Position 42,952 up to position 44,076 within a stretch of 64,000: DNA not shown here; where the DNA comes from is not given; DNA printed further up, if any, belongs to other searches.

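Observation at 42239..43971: Decayed diversity-generating retroelement: VR-bearing target gene, hairpin, TR-like copy and only the tail of the reverse transcriptase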

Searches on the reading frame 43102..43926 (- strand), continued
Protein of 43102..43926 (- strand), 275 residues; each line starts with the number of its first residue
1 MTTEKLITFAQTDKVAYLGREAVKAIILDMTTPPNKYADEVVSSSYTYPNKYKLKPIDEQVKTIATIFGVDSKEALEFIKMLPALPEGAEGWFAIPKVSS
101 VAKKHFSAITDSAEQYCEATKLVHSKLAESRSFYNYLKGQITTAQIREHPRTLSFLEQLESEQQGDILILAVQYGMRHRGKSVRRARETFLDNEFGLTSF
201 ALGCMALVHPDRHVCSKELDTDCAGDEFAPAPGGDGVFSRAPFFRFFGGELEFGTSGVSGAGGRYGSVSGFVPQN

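Call 72: search_protein_families(library=pfam, proteins=[L003:5755-6807:+, L003:5410-5754:-, L018:5234-6286:+], max_evalue=1)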
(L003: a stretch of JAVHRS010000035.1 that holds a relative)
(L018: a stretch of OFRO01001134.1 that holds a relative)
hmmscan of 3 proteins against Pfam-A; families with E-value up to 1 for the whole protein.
L003:5755-6807:+ (351 aa): 1 family
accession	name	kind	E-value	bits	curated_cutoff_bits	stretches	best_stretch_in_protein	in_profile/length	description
PF00078.32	RVT_1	-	7e-25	88.4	29.6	1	71-278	8-203/205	Reverse transcriptase (RNA-dependent DNA polymerase)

L003:5410-5754:- (115 aa): 3 families
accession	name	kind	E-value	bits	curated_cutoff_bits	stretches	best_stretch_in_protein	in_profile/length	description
PF22296.2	bAvd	-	3.8e-16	60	40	1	8-113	3-107/107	bAvd-like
PF05635.17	23S_rRNA_IVP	-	0.004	17.8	33.8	1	6-107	3-105/106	23S rRNA-intervening sequence protein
PF15534.11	Ntox35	-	0.016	16.3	23.6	1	15-74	9-65/78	Bacterial toxin 35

L018:5234-6286:+ (351 aa): 2 families
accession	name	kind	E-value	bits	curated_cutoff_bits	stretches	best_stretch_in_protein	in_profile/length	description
PF00078.32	RVT_1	-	1.8e-26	93.5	29.6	1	75-278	12-203/205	Reverse transcriptase (RNA-dependent DNA polymerase)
PF02438.21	Adeno_100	-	0.011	14.5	25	1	196-249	512-569/593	Late 100kD protein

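Call 73: find_encoding_contigs(protein=P0011, flank=5000, max_places=1)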
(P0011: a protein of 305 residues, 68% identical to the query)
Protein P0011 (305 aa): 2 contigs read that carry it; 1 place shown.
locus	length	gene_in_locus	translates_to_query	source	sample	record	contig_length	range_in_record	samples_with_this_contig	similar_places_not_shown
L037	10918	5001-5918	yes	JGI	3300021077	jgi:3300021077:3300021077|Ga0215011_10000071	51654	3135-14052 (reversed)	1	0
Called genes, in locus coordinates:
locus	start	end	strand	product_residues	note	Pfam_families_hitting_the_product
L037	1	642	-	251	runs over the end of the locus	PF02518:HATPase_c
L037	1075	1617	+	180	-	PF01555:N6_N4_Mtase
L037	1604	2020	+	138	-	-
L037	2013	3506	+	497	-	PF00270:DEAD (weak)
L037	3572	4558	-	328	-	-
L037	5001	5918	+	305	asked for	-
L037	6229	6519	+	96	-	-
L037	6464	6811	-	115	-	PF22296:bAvd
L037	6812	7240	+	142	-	-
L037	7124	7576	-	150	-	-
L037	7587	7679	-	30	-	-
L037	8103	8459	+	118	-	-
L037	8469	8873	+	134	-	PF06574:FAD_syn (weak), PF01467:CTP_transf_like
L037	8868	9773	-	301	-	PF02826:2-Hacid_dh_C, PF01210:NAD_Gly3P_dh_N, PF07479:NAD_Gly3P_dh_C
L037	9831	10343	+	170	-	-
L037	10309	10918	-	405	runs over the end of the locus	-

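Call 74: find_encoding_contigs(protein=P0015, flank=5000, max_places=1)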
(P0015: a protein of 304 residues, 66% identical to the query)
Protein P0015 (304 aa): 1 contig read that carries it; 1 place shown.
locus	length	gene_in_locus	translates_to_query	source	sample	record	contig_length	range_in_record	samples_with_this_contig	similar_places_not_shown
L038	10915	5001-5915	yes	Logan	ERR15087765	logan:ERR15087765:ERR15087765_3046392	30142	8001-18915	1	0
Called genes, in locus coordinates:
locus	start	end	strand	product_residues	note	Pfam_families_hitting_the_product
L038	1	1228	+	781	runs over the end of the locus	PF03477:ATP-cone, PF02867:Ribonuc_red_lgC (faint), PF17975:RNR_Alpha, PF21995:RNR-II_ins_dom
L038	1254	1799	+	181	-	-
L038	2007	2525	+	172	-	PF14478:DUF4430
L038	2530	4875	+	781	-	PF13585:CHU_C (weak), PF13860:FlgD_ig (weak), PF07523:Big_3, PF14478:DUF4430 (faint), PF13243:SQHop_cyclase_C (faint)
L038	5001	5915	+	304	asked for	-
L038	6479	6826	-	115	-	PF22296:bAvd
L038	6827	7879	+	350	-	PF00078:RVT_1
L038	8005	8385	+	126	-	-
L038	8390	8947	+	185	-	PF02600:DsbB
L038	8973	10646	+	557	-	-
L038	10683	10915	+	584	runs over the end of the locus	PF05157:MshEN, PF00437:T2SSE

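Call 75: find_encoding_contigs(protein=P0020, flank=5000, max_places=1)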
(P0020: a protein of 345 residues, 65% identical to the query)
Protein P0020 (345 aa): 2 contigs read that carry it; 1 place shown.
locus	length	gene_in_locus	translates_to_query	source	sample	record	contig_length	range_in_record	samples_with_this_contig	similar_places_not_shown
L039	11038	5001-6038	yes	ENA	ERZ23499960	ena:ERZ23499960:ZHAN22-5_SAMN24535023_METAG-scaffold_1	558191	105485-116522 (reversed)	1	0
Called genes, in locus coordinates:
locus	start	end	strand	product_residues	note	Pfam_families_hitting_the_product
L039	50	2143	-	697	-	PF00999:Na_H_Exchanger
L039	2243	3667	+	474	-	PF00890:FAD_binding_2 (faint), PF01134:GIDA (faint), PF01266:DAO (faint), PF07992:Pyr_redox_2, PF12831:FAD_oxidored (weak), PF13738:Pyr_redox_3, PF00070:Pyr_redox, PF02852:Pyr_redox_dim, +2 more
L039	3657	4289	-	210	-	PF09335:VTT_dom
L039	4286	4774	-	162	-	PF09335:VTT_dom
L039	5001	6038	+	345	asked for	-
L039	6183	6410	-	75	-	PF14279:HNH_5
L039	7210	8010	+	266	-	-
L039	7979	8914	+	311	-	-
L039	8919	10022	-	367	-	PF03235:GmrSD_N, PF01844:HNH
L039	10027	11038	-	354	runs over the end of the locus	PF13651:EcoRI_methylase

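Call 76: find_encoding_contigs(protein=P0022, flank=5000, max_places=1)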
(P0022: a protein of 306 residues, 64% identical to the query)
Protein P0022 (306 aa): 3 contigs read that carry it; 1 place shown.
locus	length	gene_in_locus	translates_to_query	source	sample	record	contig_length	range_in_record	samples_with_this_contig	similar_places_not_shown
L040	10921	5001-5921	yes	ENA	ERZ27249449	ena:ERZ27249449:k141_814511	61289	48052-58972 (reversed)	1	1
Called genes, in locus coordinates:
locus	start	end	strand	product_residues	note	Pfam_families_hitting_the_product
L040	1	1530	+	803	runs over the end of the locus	-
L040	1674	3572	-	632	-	PF04851:ResIII (faint), PF20030:bpMoxR (faint), PF00158:Sigma54_activat (faint), PF05673:DUF815 (faint), PF12775:AAA_7 (faint), PF00004:AAA, PF07724:AAA_2, PF10431:ClpB_D2-small, +5 more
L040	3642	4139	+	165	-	PF01467:CTP_transf_like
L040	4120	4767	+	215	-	PF07099:DUF1361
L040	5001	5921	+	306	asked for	-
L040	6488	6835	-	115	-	PF22296:bAvd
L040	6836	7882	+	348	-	PF00078:RVT_1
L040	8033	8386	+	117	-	PF01050:MannoseP_isomer, PF07883:Cupin_2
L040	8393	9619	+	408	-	PF04041:Glyco_hydro_130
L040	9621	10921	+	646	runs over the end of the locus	PF04041:Glyco_hydro_130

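Call 84: fold_search(model_id=the predicted structure, library=viral)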
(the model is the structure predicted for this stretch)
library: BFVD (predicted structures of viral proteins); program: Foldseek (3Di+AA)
matches with E <= 10: 105; with E <= 0.001: 0
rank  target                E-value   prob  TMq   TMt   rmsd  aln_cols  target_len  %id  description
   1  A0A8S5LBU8            2.3e-01  0.02  0.10  0.11  23.6       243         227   12  cAMP-activated global transcriptional regulator [Siphoviridae sp. ctt5z12]
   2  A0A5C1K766            7.0e-01  0.10  0.22  0.27  15.4       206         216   12  Virion structural protein [Pseudomonas phage vB_PaeM_PS119XW]
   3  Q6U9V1                1.0e+00  0.01  0.10  0.05  17.9       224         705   11  RIIA protector from prophage-induced early lysis [Aeromonas phage 44RR2.8t]
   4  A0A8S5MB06            1.2e+00  0.05  0.11  0.06   7.4        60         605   15  Tail collar fiber protein [Siphoviridae sp. ctsDY37]
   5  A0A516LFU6            1.3e+00  0.01  0.11  0.05  19.0       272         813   11  (no name in the UniProt tables at hand)
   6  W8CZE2                1.7e+00  0.06  0.19  0.13  10.7       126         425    8  Putative virion structural protein [Erwinia phage PhiEaH1]
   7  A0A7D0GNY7            2.1e+00  0.04  0.08  0.20  11.4        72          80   18  (no name in the UniProt tables at hand)
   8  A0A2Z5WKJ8            2.1e+00  0.03  0.10  0.13  13.9        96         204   16  Homing endonuclease [Enterobacteria phage T2]
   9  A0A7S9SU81            2.1e+00  0.01  0.09  0.05  20.1       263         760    8  Uncharacterized protein [Virus NIOZ-UU157]
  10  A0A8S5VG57            2.7e+00  0.01  0.15  0.18  13.6       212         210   10  Uncharacterized protein [Siphoviridae sp. ctjbm8]
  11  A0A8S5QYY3            2.8e+00  0.04  0.11  0.05   5.7        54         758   11  Tail collar fiber protein [Myoviridae sp. ctLtm40]
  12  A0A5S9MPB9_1          2.8e+00  0.01  0.09  0.03  18.4        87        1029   13  DNA polymerase (Fragment) [Pandoravirus hades]
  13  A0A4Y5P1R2            3.0e+00  0.05  0.08  0.19   6.0        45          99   11  Uncharacterized protein [Pantoea phage vB_PagS_AAS21]
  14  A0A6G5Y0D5            3.0e+00  0.02  0.07  0.04   9.3        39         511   15  (no name in the UniProt tables at hand)
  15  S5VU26                3.2e+00  0.05  0.07  0.14   7.7        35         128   20  Clamp loader subunit [Campylobacter phage CP8]
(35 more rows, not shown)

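Call 88: find_encoding_contigs(protein=P0275, flank=4000, max_places=2)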
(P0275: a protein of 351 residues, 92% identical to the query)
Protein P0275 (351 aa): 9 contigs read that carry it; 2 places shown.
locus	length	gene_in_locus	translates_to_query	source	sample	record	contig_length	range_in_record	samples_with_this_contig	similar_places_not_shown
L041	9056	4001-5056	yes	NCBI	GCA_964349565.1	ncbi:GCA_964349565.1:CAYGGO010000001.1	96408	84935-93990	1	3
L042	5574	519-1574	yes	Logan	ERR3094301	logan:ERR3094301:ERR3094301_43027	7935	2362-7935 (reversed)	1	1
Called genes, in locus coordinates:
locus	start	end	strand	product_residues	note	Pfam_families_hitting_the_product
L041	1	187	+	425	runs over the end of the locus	PF01555:N6_N4_Mtase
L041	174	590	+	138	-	-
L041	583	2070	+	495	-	PF00270:DEAD (weak)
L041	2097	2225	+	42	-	-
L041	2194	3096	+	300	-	-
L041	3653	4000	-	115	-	PF22296:bAvd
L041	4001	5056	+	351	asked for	PF00078:RVT_1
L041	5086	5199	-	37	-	-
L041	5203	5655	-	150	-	PF18967:PycTM (faint)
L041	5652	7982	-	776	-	PF04851:ResIII, PF27151:YagJ (weak)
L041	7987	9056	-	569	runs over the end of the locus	PF01555:N6_N4_Mtase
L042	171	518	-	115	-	PF22296:bAvd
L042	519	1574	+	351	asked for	PF00078:RVT_1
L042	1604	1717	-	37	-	-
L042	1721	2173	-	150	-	PF18967:PycTM (faint)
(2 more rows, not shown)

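Call 89: find_encoding_contigs(protein=P0276, flank=4000, max_places=2)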
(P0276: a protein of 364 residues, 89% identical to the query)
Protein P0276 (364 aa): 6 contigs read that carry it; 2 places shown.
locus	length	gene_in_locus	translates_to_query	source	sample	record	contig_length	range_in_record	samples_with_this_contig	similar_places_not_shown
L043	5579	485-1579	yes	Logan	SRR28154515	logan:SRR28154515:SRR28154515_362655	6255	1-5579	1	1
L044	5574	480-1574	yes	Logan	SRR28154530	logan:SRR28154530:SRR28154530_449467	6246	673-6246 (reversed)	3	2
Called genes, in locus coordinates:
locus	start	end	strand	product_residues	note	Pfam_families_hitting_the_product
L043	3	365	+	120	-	?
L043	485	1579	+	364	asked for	PF00078:RVT_1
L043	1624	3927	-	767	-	PF00270:DEAD (faint), PF04851:ResIII, PF27151:YagJ (weak)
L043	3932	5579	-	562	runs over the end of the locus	PF03602:Cons_hypoth95 (faint), PF01555:N6_N4_Mtase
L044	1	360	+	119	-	?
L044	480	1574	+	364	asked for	PF00078:RVT_1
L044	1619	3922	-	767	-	PF00270:DEAD (faint), PF04851:ResIII, PF27151:YagJ (weak)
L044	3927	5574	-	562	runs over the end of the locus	PF03602:Cons_hypoth95 (faint), PF01555:N6_N4_Mtase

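Call 90: find_encoding_contigs(protein=P0274, flank=4000, max_places=2)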
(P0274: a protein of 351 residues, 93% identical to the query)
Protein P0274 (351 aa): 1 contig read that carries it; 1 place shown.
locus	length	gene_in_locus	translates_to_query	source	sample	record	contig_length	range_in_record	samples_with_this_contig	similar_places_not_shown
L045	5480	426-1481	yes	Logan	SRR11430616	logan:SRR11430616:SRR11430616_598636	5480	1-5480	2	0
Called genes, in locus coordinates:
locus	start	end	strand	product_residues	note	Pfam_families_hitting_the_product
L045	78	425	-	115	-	PF22296:bAvd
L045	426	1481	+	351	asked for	PF00078:RVT_1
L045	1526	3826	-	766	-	PF00270:DEAD (faint), PF04851:ResIII, PF18766:SWI2_SNF2 (faint)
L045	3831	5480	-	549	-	?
